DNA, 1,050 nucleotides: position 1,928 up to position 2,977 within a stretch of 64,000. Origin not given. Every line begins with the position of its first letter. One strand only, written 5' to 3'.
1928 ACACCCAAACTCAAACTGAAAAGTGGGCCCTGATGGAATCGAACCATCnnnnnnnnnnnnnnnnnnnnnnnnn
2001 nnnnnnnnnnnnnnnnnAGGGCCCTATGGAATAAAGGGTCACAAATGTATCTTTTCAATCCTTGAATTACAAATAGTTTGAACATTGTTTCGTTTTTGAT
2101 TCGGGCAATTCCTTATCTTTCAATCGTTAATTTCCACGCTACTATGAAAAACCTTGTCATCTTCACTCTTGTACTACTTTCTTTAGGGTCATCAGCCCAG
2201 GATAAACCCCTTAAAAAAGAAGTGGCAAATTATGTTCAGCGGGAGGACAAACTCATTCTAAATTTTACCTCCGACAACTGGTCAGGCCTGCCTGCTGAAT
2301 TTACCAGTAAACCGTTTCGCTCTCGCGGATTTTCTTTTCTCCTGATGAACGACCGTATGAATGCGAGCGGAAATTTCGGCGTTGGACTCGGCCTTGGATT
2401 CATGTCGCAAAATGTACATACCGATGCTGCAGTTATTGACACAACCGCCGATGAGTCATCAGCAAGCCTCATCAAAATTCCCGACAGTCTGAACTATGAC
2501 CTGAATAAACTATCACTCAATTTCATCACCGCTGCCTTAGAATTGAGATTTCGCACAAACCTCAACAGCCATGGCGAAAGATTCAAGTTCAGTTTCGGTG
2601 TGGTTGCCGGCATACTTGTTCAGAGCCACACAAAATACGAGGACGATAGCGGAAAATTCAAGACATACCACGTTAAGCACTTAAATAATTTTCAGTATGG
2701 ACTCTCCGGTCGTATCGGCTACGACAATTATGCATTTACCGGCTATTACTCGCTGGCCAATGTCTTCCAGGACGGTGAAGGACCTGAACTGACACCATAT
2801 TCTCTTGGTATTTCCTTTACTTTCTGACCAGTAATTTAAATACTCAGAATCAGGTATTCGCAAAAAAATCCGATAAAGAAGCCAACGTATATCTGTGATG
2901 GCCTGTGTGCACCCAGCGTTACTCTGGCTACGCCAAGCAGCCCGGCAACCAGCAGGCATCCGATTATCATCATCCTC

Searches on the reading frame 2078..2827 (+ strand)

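Call 40: search_protein_families(library=pfam, proteins=[window:2078-2827:+], max_evalue=0.00001)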
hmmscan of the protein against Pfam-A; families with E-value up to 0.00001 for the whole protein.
window:2078-2827:+ (249 aa): 1 family
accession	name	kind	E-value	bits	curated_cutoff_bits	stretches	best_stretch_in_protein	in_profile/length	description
PF13568.12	OMP_b-brl_2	-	3e-11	44.2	27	1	94-231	48-175/175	Outer membrane protein beta-barrel domain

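Call 70: search_protein_families(library=ncbifam, proteins=[window:2078-2827:+], max_evalue=0.001)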
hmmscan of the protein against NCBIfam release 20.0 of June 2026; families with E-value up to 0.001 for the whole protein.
window:2078-2827:+ (249 aa): 0 families
